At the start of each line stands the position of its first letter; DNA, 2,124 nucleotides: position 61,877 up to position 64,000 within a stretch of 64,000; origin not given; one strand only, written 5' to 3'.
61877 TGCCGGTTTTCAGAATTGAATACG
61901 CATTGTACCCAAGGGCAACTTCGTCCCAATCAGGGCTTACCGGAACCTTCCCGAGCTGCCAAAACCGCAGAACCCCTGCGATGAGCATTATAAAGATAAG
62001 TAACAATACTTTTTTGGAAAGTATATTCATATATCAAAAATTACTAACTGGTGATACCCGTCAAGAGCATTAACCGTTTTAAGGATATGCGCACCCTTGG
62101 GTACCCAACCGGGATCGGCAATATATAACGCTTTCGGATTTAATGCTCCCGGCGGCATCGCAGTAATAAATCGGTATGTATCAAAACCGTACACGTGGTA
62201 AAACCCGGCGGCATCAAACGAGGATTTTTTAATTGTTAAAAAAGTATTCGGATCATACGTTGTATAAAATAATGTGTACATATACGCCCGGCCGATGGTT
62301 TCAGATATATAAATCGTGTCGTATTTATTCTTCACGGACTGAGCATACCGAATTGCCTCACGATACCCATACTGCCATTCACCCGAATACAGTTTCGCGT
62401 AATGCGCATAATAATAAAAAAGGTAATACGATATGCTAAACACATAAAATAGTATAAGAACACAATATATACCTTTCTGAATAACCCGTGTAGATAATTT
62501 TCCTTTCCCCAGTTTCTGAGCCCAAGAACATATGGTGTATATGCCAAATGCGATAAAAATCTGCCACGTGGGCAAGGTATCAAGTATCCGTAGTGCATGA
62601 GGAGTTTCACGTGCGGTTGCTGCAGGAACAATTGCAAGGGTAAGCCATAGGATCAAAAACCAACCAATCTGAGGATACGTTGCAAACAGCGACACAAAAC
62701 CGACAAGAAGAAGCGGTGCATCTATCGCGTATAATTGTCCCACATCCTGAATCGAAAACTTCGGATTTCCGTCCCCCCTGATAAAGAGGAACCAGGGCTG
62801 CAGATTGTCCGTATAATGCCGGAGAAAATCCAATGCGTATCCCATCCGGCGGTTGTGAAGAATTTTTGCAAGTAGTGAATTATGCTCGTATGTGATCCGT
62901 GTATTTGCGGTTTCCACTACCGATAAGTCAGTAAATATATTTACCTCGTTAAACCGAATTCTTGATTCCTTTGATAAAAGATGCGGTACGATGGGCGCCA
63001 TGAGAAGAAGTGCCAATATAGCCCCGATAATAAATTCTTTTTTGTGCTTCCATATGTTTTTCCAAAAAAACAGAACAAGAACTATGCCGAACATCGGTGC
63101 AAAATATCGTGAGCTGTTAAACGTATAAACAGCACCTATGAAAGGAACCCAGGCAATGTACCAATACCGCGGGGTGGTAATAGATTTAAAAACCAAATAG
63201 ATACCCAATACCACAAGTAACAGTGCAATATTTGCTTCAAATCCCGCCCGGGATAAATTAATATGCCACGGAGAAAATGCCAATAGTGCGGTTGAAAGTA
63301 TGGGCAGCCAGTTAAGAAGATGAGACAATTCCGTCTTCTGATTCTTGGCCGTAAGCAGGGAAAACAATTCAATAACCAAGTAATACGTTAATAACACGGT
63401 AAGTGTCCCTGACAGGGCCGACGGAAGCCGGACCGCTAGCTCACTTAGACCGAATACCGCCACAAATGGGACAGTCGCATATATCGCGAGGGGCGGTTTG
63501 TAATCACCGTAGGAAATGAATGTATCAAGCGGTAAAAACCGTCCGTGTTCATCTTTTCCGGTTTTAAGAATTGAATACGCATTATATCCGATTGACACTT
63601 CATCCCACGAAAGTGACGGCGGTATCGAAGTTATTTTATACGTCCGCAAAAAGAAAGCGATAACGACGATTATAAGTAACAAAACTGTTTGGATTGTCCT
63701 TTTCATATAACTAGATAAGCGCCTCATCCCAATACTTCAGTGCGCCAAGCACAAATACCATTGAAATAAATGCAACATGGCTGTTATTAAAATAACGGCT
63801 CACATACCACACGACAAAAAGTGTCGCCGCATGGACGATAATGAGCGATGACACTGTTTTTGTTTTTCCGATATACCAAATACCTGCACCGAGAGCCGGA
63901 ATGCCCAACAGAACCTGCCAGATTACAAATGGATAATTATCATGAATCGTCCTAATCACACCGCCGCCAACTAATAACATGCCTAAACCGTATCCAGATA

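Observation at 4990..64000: Roughly 59-kb uninterrupted, single-strand glycan-assembly supercluster of more than 50 genes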

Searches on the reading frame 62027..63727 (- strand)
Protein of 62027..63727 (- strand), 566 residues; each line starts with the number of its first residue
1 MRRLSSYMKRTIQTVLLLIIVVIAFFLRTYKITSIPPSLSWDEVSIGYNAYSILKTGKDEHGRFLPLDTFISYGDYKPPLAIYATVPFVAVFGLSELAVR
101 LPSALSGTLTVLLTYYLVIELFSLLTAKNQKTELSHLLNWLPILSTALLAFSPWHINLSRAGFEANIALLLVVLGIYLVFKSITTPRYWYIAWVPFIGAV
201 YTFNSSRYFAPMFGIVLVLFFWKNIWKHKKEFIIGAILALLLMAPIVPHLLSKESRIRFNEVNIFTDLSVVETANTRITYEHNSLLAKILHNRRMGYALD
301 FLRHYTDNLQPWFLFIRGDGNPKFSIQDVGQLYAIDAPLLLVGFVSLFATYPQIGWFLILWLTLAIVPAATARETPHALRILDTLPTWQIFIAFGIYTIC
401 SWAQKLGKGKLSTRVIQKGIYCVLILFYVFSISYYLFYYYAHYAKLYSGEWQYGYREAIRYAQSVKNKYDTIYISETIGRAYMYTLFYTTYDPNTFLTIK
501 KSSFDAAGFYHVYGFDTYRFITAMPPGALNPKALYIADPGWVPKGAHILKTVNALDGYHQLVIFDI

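Call 10: search_protein_families(library=pfam, proteins=[window:62030-63727:-], max_evalue=1)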
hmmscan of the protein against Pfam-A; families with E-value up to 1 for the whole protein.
window:62030-63727:- (566 aa): 2 families
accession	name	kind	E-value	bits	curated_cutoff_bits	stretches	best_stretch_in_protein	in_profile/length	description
PF13231.12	PMT_2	-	1.5e-05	25.7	26.1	2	77-123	2-48/160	Dolichyl-phosphate-mannose-protein mannosyltransferase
PF02366.24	PMT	-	0.0014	18.7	22.7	1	19-235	2-212/245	Dolichyl-phosphate-mannose-protein mannosyltransferase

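Call 16: search_protein_families(library=ncbifam, proteins=[window:62030-63727:-], max_evalue=0.1)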
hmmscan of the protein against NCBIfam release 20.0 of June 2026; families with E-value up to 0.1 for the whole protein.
window:62030-63727:- (566 aa): 0 families

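Call 65: find_encoding_contigs(protein=window:62027-63727:-, flank=10000, max_places=4)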
Protein window:62027-63727:- (566 aa): no gene with exactly this product is on record in the collection.

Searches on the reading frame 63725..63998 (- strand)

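Call 10: search_protein_families(library=pfam, proteins=[window:63725-63998:-], max_evalue=1)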
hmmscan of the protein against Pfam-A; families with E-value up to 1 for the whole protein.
window:63725-63998:- (91 aa): 1 family
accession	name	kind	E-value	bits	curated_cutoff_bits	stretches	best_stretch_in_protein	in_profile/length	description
PF02588.21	YitT_membrane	-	0.0057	16.5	24.3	1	21-72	42-95/205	Uncharacterised 5xTM membrane BCR, YitT family COG1284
